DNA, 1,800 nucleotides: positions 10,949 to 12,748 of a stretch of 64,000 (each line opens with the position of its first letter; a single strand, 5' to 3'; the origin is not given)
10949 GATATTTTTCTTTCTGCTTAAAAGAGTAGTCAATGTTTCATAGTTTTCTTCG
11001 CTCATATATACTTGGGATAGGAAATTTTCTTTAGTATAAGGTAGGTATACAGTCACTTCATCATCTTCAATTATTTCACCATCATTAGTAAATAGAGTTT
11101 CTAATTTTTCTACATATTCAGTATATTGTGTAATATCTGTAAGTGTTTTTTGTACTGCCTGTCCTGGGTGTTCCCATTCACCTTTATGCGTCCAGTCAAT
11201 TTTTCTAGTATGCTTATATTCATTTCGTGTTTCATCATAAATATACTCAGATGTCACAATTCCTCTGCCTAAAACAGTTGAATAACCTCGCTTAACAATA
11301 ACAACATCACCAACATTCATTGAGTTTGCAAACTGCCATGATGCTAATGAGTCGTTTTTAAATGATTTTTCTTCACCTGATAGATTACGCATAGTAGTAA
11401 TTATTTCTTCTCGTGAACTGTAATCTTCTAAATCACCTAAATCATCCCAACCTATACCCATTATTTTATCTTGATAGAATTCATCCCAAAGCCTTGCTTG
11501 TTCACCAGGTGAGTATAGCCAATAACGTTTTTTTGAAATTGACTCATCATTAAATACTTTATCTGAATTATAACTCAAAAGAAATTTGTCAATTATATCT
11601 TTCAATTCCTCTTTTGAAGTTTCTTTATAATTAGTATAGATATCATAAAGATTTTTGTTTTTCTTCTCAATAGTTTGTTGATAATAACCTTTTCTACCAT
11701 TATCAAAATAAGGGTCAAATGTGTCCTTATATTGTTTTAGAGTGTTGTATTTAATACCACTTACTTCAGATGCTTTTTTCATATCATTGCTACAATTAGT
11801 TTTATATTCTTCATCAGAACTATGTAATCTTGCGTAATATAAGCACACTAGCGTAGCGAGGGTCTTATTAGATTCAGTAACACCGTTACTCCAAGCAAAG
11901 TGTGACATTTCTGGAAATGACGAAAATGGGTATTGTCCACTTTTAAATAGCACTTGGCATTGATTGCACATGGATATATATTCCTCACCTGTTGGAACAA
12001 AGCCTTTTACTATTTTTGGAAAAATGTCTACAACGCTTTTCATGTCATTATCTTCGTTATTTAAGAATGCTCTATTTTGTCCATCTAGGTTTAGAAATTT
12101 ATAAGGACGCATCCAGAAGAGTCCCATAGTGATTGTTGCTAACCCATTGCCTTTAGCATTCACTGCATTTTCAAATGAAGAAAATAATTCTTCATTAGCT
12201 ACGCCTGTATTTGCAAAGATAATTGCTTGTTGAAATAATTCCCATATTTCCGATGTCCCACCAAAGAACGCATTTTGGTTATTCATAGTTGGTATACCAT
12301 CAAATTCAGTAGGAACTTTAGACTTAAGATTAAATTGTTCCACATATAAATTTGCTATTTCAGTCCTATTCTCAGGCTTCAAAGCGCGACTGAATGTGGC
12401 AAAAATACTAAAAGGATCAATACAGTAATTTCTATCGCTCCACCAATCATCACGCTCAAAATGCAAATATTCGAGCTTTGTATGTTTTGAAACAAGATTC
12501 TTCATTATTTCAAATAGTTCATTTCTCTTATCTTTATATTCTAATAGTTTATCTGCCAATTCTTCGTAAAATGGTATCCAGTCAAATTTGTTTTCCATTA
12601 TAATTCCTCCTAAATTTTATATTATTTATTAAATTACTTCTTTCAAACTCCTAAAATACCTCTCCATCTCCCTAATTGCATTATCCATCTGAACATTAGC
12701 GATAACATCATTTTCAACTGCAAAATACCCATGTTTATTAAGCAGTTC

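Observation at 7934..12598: McrB-McrC translationally coupled to a Shedu-type nuclease: candidate three-gene defence operon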

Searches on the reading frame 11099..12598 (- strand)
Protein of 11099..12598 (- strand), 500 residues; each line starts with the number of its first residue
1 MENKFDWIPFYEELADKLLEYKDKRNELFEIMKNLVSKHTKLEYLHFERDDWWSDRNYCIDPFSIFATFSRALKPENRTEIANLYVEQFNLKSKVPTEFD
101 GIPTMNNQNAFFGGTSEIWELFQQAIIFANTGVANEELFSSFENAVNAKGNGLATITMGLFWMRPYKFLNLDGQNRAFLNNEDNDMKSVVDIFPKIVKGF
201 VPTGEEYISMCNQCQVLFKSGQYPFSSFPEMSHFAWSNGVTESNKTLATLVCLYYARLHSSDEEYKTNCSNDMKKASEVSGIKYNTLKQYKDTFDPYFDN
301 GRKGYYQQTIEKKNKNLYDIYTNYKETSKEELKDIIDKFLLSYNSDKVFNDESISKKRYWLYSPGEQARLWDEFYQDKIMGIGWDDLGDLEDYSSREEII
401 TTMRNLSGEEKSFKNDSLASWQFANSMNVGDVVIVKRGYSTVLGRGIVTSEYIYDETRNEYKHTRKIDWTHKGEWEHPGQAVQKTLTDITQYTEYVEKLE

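Call 49: search_protein_families(library=pfam, proteins=[window:11099-12598:-], max_evalue=0.1)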
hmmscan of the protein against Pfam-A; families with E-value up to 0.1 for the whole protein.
window:11099-12598:- (500 aa): 0 families

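Call 69: search_solved_structures(query=window:11099-12598:-, max_evalue=10)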
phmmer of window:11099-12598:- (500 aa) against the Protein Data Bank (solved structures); distinct sequences matched with E-value up to 10: 0.

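Call 70: find_homologous_proteins(query=window:11099-12598:-, max_evalue=1e-10)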
Query window:11099-12598:- (500 aa): 4369 proteins with E <= 1e-10 among 8000 candidates; the best 120 are listed.
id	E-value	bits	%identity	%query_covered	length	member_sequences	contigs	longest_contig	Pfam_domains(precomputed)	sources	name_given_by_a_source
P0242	0.0e+0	1156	100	100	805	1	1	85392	PF28527.1,PF28530.1,PF28529.1,PF07728.21,PF20720.4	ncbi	-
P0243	2.6e-165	569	50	100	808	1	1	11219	PF28527.1,PF28530.1,PF28529.1,PF07728.21,PF20720.4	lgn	-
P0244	3.2e-143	496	48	100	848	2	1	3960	PF28527.1,PF28530.1,PF28529.1,PF14338.13,PF00910.29,PF07728.21,PF20720.4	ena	-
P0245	6.0e-141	489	47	100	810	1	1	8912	PF28527.1,PF28530.1,PF28529.1,PF14338.13,PF07728.21,PF20720.4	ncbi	-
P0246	1.4e-139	484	45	100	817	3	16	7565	PF28527.1,PF28530.1,PF28529.1,PF14338.13,PF07728.21,PF20720.4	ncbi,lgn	ncbi:MAG: AAA family ATPase [Rikenellaceae bacterium]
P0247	4.4e-125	436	43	100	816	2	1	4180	PF28527.1,PF28530.1,PF28529.1,PF14338.13,PF07728.21,PF20720.4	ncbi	-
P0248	5.1e-124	433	44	100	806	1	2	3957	PF28527.1,PF28530.1,PF28529.1,PF14338.13,PF07728.21,PF20720.4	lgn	-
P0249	2.6e-120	421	55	67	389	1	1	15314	PF28527.1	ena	-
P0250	3.4e-113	397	41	99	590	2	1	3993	PF28527.1,PF28530.1,PF14338.13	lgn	-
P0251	3.8e-109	384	47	47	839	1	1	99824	PF28527.1,PF28530.1,PF28529.1,PF07728.21,PF20720.4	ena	-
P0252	7.8e-106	373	41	99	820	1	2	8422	PF28527.1,PF28530.1,PF28529.1,PF14338.13,PF07728.21,PF20720.4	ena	-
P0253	4.3e-103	364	36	72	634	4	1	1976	PF01878.25,PF28527.1,PF28530.1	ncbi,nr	ncbi:MAG: EVE domain-containing protein, partial [Pseudomonadaceae bacterium]|nr:EVE domain-containi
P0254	2.5e-97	345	37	100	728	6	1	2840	PF28527.1,PF28530.1,PF14338.13,PF07728.21,PF20720.4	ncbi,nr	ncbi:MAG: AAA family ATPase, partial [Syntrophomonas sp.]|nr:AAA family ATPase [Syntrophomonas sp.]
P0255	2.5e-96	342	38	100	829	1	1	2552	PF28527.1,PF28530.1,PF28529.1,PF14338.13,PF07728.21,PF20720.4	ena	-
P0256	9.0e-96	340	52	30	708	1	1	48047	PF28527.1,PF28530.1,PF28529.1,PF07728.21,PF20720.4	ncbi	-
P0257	2.4e-95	338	37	100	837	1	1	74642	PF28527.1,PF28530.1,PF28529.1,PF14338.13,PF07728.21,PF20720.4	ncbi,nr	ncbi:MAG: winged helix-turn-helix domain-containing protein [Ruminococcus sp.]|nr:winged helix-turn-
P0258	2.4e-95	338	37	100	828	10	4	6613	PF28527.1,PF28530.1,PF28529.1,PF07728.21,PF20720.4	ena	-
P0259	8.7e-95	337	37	100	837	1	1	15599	PF28527.1,PF28530.1,PF28529.1,PF14338.13,PF07728.21,PF20720.4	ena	-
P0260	9.2e-95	336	37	98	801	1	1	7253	PF28527.1,PF28530.1,PF28529.1,PF14338.13,PF07728.21,PF20720.4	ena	-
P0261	1.0e-94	336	36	99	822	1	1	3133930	PF28527.1,PF28530.1,PF28529.1,PF14338.13,PF07728.21,PF20720.4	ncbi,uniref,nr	ncbi:AAA family ATPase [Sedimentibacter sp. zth1]|uniref:AAA family ATPase n=1 Tax=Sedimentibacter s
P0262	1.1e-94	336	55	36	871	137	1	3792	PF01878.25,PF28527.1,PF28530.1,PF28529.1,PF07728.21,PF20720.4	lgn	-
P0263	1.3e-94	336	37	100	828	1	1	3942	PF28527.1,PF28530.1,PF28529.1,PF07728.21,PF20720.4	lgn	-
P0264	1.4e-94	336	52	30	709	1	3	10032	PF28527.1,PF28530.1,PF28529.1,PF07728.21,PF20720.4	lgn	-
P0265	1.6e-94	336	52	30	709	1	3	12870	PF28527.1,PF28530.1,PF28529.1,PF07728.21,PF20720.4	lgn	-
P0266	1.6e-94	336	53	30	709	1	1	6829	PF28527.1,PF28530.1,PF28529.1,PF07728.21,PF20720.4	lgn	-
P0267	1.8e-94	336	53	30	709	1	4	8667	PF28527.1,PF28530.1,PF28529.1,PF07728.21,PF20720.4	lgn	-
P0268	2.3e-94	335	53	30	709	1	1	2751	PF28527.1,PF28530.1,PF28529.1,PF07728.21,PF20720.4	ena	-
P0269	2.3e-94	335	53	30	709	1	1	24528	PF28527.1,PF28530.1,PF28529.1,PF07728.21,PF20720.4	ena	-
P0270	2.6e-94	335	53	30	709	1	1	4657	PF28527.1,PF28530.1,PF28529.1,PF07728.21,PF20720.4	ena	-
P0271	2.9e-94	335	53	30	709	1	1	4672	PF28527.1,PF28530.1,PF28529.1,PF07728.21,PF20720.4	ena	-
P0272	2.9e-94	335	53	30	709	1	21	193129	PF28527.1,PF28530.1,PF28529.1,PF07728.21,PF20720.4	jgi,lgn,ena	-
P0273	3.0e-94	335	56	30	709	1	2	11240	PF28527.1,PF28530.1,PF28529.1,PF07728.21,PF20720.4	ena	-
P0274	3.2e-94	335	37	99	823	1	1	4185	PF28527.1,PF28530.1,PF28529.1,PF14338.13,PF07728.21,PF20720.4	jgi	jgi:5-methylcytosine-specific restriction protein B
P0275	3.8e-94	334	52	30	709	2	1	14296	PF28527.1,PF28530.1,PF28529.1,PF07728.21,PF20720.4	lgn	-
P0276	4.0e-94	334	54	30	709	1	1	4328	PF28527.1,PF28530.1,PF28529.1,PF07728.21,PF20720.4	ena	-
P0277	7.1e-94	334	54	30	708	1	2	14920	PF28527.1,PF28530.1,PF28529.1,PF07728.21,PF20720.4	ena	-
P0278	9.9e-94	333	54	30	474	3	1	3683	PF28527.1,PF28530.1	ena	-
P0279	1.0e-93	333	54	30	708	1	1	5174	PF28527.1,PF28530.1,PF28529.1,PF07728.21,PF20720.4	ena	-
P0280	1.1e-93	333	56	30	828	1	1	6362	PF28527.1,PF28530.1,PF28529.1,PF14338.13,PF07728.21,PF20720.4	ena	-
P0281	1.3e-93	333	56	30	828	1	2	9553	PF28527.1,PF28530.1,PF28529.1,PF14338.13,PF07728.21,PF20720.4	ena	-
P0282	1.4e-93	332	54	30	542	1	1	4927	PF28527.1,PF28530.1,PF28529.1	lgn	-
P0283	1.5e-93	332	54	30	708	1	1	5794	PF28527.1,PF28530.1,PF28529.1,PF07728.21,PF20720.4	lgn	-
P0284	1.6e-93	332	55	30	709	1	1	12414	PF28527.1,PF28530.1,PF28529.1,PF07728.21,PF20720.4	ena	-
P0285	1.7e-93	332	56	30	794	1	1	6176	PF28527.1,PF28530.1,PF28529.1,PF14338.13,PF07728.21,PF20720.4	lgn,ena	-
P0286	1.8e-93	332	54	30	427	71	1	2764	PF28527.1,PF28530.1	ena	-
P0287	1.9e-93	332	54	30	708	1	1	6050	PF28527.1,PF28530.1,PF28529.1,PF07728.21,PF20720.4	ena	-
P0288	1.9e-93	332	55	30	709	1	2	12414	PF28527.1,PF28530.1,PF28529.1,PF07728.21,PF20720.4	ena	-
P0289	1.9e-93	332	54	30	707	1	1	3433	PF28527.1,PF28530.1,PF28529.1,PF07728.21,PF20720.4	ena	-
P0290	1.9e-93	332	54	30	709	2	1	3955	PF28527.1,PF28530.1,PF28529.1,PF07728.21,PF20720.4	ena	-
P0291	2.0e-93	332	54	30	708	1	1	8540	PF28527.1,PF28530.1,PF28529.1,PF07728.21,PF20720.4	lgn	-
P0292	2.1e-93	332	56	30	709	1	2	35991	PF28527.1,PF28530.1,PF28529.1,PF07728.21,PF20720.4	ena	-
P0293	2.1e-93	332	56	30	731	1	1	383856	PF28527.1,PF28530.1,PF28529.1,PF07728.21,PF20720.4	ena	-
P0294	2.2e-93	332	53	30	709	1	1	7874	PF28527.1,PF28530.1,PF28529.1,PF07728.21,PF20720.4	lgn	-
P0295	2.3e-93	332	56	30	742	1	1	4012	PF28527.1,PF28530.1,PF28529.1,PF07728.21,PF20720.4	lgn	-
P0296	2.6e-93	332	37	99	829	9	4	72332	PF28527.1,PF28530.1,PF28529.1,PF07728.21,PF20720.4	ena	-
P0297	2.6e-93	332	54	30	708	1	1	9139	PF28527.1,PF28530.1,PF28529.1,PF07728.21,PF20720.4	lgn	-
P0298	2.9e-93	332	54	30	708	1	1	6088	PF28527.1,PF28530.1,PF28529.1,PF07728.21,PF20720.4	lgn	-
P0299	2.9e-93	332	54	30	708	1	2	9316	PF28527.1,PF28530.1,PF28529.1,PF07728.21,PF20720.4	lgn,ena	-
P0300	3.1e-93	331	56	30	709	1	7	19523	PF28527.1,PF28530.1,PF28529.1,PF07728.21,PF20720.4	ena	-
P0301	3.2e-93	331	58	30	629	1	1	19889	PF28527.1,PF28530.1,PF07728.21,PF20720.4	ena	-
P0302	3.2e-93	331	53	30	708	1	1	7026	PF28527.1,PF28530.1,PF28529.1,PF07728.21,PF20720.4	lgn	-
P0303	3.4e-93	331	54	30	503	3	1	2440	PF28527.1,PF28530.1,PF07728.21,PF20720.4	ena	-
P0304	3.4e-93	331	53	30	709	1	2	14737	PF28527.1,PF28530.1,PF28529.1,PF07728.21,PF20720.4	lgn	-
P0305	3.4e-93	331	54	30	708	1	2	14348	PF28527.1,PF28530.1,PF28529.1,PF07728.21,PF20720.4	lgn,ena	-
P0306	3.4e-93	331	54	30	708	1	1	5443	PF28527.1,PF28530.1,PF28529.1,PF07728.21,PF20720.4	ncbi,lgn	ncbi:MAG: AAA family ATPase [Enterococcus sp.]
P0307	3.5e-93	331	54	30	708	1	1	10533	PF28527.1,PF28530.1,PF28529.1,PF07728.21,PF20720.4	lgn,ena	-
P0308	3.7e-93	331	54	30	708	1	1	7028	PF28527.1,PF28530.1,PF28529.1,PF07728.21,PF20720.4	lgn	-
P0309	3.8e-93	331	54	30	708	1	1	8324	PF28527.1,PF28530.1,PF28529.1,PF07728.21,PF20720.4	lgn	-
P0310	3.8e-93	331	54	30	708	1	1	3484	PF28527.1,PF28530.1,PF28529.1,PF07728.21,PF20720.4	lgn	-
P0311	3.9e-93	331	54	30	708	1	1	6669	PF28527.1,PF28530.1,PF28529.1,PF07728.21,PF20720.4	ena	-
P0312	3.9e-93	331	54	30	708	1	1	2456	PF28527.1,PF28530.1,PF28529.1,PF07728.21,PF20720.4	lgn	-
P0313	3.9e-93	331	54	30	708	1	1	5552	PF28527.1,PF28530.1,PF28529.1,PF07728.21,PF20720.4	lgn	-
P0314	3.9e-93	331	54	30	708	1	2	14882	PF28527.1,PF28530.1,PF28529.1,PF07728.21,PF20720.4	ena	-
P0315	3.9e-93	331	54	30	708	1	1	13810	PF28527.1,PF28530.1,PF28529.1,PF07728.21,PF20720.4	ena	-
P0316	3.9e-93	331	54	30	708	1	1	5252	PF28527.1,PF28530.1,PF28529.1,PF07728.21,PF20720.4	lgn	-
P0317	3.9e-93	331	54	30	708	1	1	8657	PF28527.1,PF28530.1,PF28529.1,PF07728.21,PF20720.4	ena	-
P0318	3.9e-93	331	54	30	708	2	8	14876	PF28527.1,PF28530.1,PF28529.1,PF07728.21,PF20720.4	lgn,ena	-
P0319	3.9e-93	331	54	30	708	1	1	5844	PF28527.1,PF28530.1,PF28529.1,PF07728.21,PF20720.4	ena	-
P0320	3.9e-93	331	54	30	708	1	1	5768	PF28527.1,PF28530.1,PF28529.1,PF07728.21,PF20720.4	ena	-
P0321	3.9e-93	331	54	30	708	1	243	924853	PF28527.1,PF28530.1,PF28529.1,PF07728.21,PF20720.4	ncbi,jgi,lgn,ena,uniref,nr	ncbi:AAA family ATPase [Mediterraneibacter gnavus]|jgi:5-methylcytosine-specific restriction protein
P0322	3.9e-93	331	54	30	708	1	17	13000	PF28527.1,PF28530.1,PF28529.1,PF00004.36,PF07728.21,PF20720.4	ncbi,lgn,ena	-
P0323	3.9e-93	331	54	30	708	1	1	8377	PF28527.1,PF28530.1,PF28529.1,PF07728.21,PF20720.4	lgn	-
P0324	4.0e-93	331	54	30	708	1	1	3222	PF28527.1,PF28530.1,PF28529.1,PF07728.21,PF20720.4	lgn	-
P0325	4.0e-93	331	55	30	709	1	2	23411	PF28527.1,PF28530.1,PF28529.1,PF07728.21,PF20720.4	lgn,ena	-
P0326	4.1e-93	331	54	30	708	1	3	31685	PF28527.1,PF28530.1,PF28529.1,PF07728.21,PF20720.4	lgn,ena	-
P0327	4.1e-93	331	54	30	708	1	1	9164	PF28527.1,PF28530.1,PF28529.1,PF07728.21,PF20720.4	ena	-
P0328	4.2e-93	331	54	30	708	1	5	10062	PF28527.1,PF28530.1,PF28529.1,PF07728.21,PF20720.4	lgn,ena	-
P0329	4.2e-93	331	54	30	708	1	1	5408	PF28527.1,PF28530.1,PF28529.1,PF07728.21,PF20720.4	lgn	-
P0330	4.2e-93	331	54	30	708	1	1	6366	PF28527.1,PF28530.1,PF28529.1,PF07728.21,PF20720.4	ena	-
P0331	4.4e-93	331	54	30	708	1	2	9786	PF28527.1,PF28530.1,PF28529.1,PF07728.21,PF20720.4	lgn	-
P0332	4.4e-93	331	54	30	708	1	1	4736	PF28527.1,PF28530.1,PF28529.1,PF07728.21,PF20720.4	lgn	-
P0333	4.6e-93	331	37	99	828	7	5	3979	PF28527.1,PF28530.1,PF28529.1,PF07728.21,PF20720.4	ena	-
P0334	4.6e-93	331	54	30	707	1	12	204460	PF28527.1,PF28530.1,PF28529.1,PF07728.21,PF20720.4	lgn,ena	-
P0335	4.8e-93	331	55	30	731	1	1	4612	PF28527.1,PF28530.1,PF28529.1,PF07728.21,PF20720.4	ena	-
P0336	5.0e-93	331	55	30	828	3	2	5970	PF28527.1,PF28530.1,PF28529.1,PF14338.13,PF07728.21,PF20720.4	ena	-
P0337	5.0e-93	331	54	30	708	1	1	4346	PF28527.1,PF28530.1,PF28529.1,PF07728.21,PF20720.4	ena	-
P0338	5.1e-93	331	54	30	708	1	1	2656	PF28527.1,PF28530.1,PF28529.1,PF07728.21,PF20720.4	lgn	-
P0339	5.4e-93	331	54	30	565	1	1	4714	PF28527.1,PF28530.1,PF28529.1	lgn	-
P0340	5.4e-93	331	54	30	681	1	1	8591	PF28527.1,PF28530.1,PF28529.1,PF07728.21,PF20720.4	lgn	-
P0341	5.5e-93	331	53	30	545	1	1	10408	PF28527.1,PF28530.1,PF07728.21,PF20720.4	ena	-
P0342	5.5e-93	331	55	30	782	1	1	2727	PF28527.1,PF28530.1,PF28529.1,PF14338.13,PF07728.21,PF20720.4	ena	-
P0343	5.6e-93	331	54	30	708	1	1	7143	PF28527.1,PF28530.1,PF28529.1,PF07728.21,PF20720.4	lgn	-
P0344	5.6e-93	331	54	30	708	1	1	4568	PF28527.1,PF28530.1,PF28529.1,PF07728.21,PF20720.4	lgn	-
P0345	5.6e-93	331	54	30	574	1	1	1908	PF28527.1,PF28530.1,PF07728.21,PF20720.4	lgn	-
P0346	5.7e-93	331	54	30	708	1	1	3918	PF28527.1,PF28530.1,PF28529.1,PF07728.21,PF20720.4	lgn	-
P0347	5.7e-93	331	54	30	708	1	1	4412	PF28527.1,PF28530.1,PF28529.1,PF07728.21,PF20720.4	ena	-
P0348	5.8e-93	331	54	30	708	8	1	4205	PF28527.1,PF28530.1,PF28529.1,PF07728.21,PF20720.4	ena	-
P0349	5.8e-93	331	52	30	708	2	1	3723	PF28527.1,PF28530.1,PF28529.1,PF07728.21,PF20720.4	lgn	-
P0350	6.0e-93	330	58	30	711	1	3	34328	PF28527.1,PF28530.1,PF28529.1,PF07728.21,PF20720.4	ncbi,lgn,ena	-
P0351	6.0e-93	330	58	30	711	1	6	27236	PF28527.1,PF28530.1,PF28529.1,PF07728.21,PF20720.4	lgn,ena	-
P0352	6.0e-93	330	54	30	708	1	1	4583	PF28527.1,PF28530.1,PF28529.1,PF07728.21,PF20720.4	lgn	-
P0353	6.0e-93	330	58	30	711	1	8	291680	PF28527.1,PF28530.1,PF28529.1,PF07728.21,PF20720.4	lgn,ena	-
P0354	6.0e-93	330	54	30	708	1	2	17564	PF28527.1,PF28530.1,PF28529.1,PF07728.21,PF20720.4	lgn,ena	-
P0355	6.1e-93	330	54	30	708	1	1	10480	PF28527.1,PF28530.1,PF28529.1,PF07728.21,PF20720.4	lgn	-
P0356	6.1e-93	330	54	30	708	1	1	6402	PF28527.1,PF28530.1,PF28529.1,PF07728.21,PF20720.4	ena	-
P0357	6.1e-93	330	54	30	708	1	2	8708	PF28527.1,PF28530.1,PF28529.1,PF07728.21,PF20720.4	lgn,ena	-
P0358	6.1e-93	330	54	30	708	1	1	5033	PF28527.1,PF28530.1,PF28529.1,PF07728.21,PF20720.4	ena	-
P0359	6.1e-93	330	54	30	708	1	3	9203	PF28527.1,PF28530.1,PF28529.1,PF07728.21,PF20720.4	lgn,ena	-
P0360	6.2e-93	330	54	30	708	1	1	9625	PF28527.1,PF28530.1,PF28529.1,PF07728.21,PF20720.4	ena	-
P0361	6.2e-93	330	54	30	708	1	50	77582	PF28527.1,PF28530.1,PF28529.1,PF07728.21,PF20720.4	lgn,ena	-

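Call 104: predict_structure(alignment_id=A7)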
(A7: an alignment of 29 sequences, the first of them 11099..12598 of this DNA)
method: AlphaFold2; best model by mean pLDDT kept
length: 500 residues; sequences in the alignment: 29
mean_pLDDT: 79.1   pTM: 0.53
mean pLDDT of the five models: 79.1, 79.0, 77.1, 76.0, 74.3
residues with pLDDT >= 90: 220; 70-90: 145; 50-70: 69; < 50: 66
segments of 3 or more residues with pLDDT < 50: 240-247, 279-282, 289-318, 337-355
pLDDT, mean of each block of 10 residues (from residue 1): 80 98 95 93 86 87 92 88 96 91 75 91 97 96 93 93 96 83 78 62 92 92 90 76 48 54 63 57 53 40 36 45 52 49 33 58 78 90 92 92 88 88 94 89 93 92 94 85 84 82
secondary structure, 60 per line:
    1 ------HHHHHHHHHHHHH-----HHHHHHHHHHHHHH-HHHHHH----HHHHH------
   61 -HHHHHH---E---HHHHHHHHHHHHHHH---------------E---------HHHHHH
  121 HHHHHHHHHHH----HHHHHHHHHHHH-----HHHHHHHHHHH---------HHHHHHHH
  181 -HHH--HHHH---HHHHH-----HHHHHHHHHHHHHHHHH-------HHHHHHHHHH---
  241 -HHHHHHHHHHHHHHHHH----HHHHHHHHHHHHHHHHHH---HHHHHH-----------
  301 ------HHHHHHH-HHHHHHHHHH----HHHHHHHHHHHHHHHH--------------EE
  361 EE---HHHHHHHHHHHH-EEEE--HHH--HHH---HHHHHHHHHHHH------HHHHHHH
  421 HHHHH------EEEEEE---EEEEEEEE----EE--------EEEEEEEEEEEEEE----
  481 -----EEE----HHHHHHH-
elements in order: H7-19 H25-38 H40-45 H50-54 H62-67 H75-89 H115-131 H136-147 H153-163 H173-180 H187-190 H194-198 H204-220 H228-237 H242-258 H263-280 H284-289 H307-313 H315-324 H329-344 E359-362 H366-377 E379-382 H396-407 H414-425 E432-437 E441-448 E463-476 E486-488 H493-499

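Call 106: fold_search(model_id=the predicted structure, library=pdb)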
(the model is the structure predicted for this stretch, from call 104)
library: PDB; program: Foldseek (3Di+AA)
matches with E <= 10: 223; with E <= 0.001: 0
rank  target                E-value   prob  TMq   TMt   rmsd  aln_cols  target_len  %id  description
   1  4u8t_A                2.2e-03  1.00  0.18  0.47   7.4       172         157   10  Crystal structure of YTH domain of Zygosaccharomyces rouxii MRB1 protein in complex with N6-Methyladenosine RNA (released 2014-09-10)
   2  5h8a_C                3.7e-03  1.00  0.18  0.42   6.5       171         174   12  Mmi1 YTH domain (released 2016-01-13)
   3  5h8a_B                4.3e-03  1.00  0.17  0.42   6.7       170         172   10  Mmi1 YTH domain (released 2016-01-13)
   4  4u8t_B                5.0e-03  1.00  0.18  0.50   6.4       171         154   10  Crystal structure of YTH domain of Zygosaccharomyces rouxii MRB1 protein in complex with N6-Methyladenosine RNA (released 2014-09-10)
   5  7a1v_A                6.4e-03  1.00  0.18  0.51   9.5       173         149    6  Crystal structure of YTHDF2 in complex with m1A (released 2021-08-25)
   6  4rdn_B                6.7e-03  1.00  0.17  0.49   8.6       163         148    6  Structure of YTH-YTHDF2 in complex with m6A (released 2014-12-24)
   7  7r5w_A                6.7e-03  1.00  0.17  0.50   9.6       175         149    8  Crystal structure of YTHDF2 with compound YLI_DF_029 (released 2022-03-16)
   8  7yx6_A                7.4e-03  1.00  0.17  0.51   8.9       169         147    8  Crystal structure of YTHDF2 with compound YLI_DF_027 (released 2022-02-23)
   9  7r5w_B                8.2e-03  1.00  0.17  0.49   9.6       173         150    6  Crystal structure of YTHDF2 with compound YLI_DF_029 (released 2022-03-16)
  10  4rdo_E                1.0e-02  1.00  0.17  0.52   9.1       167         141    6  Structure of YTH-YTHDF2 in the free state (released 2014-12-24)
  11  5h8a_D                1.1e-02  1.00  0.16  0.40   6.4       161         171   12  Mmi1 YTH domain (released 2016-01-13)
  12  7z93_A                1.2e-02  1.00  0.17  0.49   8.9       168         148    8  Crystal structure of YTHDF2 with compound YLI_DF_022 (released 2022-03-30)
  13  7z8p_A                1.3e-02  1.00  0.17  0.50   8.9       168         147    8  Crystal structure of YTHDF2 with compound ZA_166 (released 2022-03-30)
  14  4wqn_A                1.4e-02  1.00  0.15  0.43   9.9       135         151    8  Crystal structure of N6-methyladenosine RNA reader YTHDF2 (released 2014-11-19)
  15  5eip_A                1.4e-02  1.00  0.18  0.55   6.0       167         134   10  apo-structure of YTH domain of SpMmi1 (released 2016-01-27)
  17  1zce                  1.6e-02  0.99  0.15  0.41   6.7       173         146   13  X-Ray Crystal Structure of Protein Atu2648 from Agrobacterium tumefaciens. Northeast Structural Genomics Consortium Targ (released 2005-04-19)
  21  2gbs_MODEL_1_A        2.9e-02  0.98  0.15  0.43  11.1       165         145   13  NMR structure of Rpa0253 from Rhodopseudomonas palustris. Northeast structural genomics consortium target RpR3 (released 2006-04-11)
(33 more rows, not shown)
